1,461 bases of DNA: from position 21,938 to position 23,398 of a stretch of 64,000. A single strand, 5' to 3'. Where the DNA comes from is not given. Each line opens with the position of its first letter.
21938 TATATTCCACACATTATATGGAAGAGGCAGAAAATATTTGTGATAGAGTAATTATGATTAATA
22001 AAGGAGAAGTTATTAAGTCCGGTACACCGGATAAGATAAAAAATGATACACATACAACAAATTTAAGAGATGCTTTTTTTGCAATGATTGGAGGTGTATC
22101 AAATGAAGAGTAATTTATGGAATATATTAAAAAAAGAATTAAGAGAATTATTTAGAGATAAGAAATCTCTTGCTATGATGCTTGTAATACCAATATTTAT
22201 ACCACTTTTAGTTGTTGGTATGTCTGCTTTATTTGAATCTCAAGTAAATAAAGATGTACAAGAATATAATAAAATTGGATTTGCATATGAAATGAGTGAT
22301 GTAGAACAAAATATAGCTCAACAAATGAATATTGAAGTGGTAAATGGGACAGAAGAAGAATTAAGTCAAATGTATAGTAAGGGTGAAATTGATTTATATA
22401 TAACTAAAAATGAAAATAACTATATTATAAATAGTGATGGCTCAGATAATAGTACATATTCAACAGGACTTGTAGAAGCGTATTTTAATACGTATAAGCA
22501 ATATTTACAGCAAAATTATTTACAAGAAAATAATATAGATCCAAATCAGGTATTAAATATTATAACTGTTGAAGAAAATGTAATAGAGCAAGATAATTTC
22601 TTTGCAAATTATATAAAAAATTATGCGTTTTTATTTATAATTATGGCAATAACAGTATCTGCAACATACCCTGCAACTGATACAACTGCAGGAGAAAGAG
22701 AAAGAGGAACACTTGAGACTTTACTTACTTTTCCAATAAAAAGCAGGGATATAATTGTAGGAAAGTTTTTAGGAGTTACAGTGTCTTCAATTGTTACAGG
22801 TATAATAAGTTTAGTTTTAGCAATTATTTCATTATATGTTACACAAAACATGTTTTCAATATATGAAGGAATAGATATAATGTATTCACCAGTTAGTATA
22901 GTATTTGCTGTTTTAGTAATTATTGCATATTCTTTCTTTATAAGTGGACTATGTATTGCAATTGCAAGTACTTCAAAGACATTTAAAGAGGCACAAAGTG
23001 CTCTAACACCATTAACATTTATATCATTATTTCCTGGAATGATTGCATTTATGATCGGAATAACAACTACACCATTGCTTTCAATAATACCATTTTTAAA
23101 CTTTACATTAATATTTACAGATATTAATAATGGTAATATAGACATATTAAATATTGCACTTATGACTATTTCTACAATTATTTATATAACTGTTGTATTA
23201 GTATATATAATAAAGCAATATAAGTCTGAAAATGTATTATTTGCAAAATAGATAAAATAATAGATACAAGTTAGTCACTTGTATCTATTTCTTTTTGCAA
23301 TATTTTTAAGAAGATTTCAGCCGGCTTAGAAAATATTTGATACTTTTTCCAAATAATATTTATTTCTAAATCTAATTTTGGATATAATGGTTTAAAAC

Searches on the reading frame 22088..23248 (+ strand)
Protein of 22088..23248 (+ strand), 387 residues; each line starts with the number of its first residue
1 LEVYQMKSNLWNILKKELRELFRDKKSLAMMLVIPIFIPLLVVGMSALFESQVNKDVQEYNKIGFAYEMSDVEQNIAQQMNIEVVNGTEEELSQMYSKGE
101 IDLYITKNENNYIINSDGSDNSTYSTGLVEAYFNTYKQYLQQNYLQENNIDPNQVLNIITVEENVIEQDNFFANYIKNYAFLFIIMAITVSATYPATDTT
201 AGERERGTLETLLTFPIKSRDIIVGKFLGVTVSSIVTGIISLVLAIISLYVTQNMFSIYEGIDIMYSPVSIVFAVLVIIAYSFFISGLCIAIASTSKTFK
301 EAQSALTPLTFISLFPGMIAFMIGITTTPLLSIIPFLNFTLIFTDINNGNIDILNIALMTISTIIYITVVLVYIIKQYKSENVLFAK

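Call 57: search_protein_families(library=pfam, proteins=[window:22088-23248:+], max_evalue=0.00001)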
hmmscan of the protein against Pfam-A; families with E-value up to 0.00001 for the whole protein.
window:22088-23248:+ (387 aa): 4 families
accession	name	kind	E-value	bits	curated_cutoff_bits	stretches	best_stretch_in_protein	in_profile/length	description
PF12698.13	ABC2_membrane_3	-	6.8e-28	98.2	31.6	1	25-371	1-346/347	ABC-2 family transporter protein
PF12679.13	ABC2_membrane_2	-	7.4e-26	91.5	27.2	1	11-372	1-272/283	ABC-2 family transporter protein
PF12730.13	ABC2_membrane_4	-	7.5e-08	33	27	1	160-293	35-170/179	ABC-2 family transporter protein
PF01061.29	ABC2_membrane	-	2.7e-06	27.5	26.9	0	175-316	51-176/211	ABC-2 type transporter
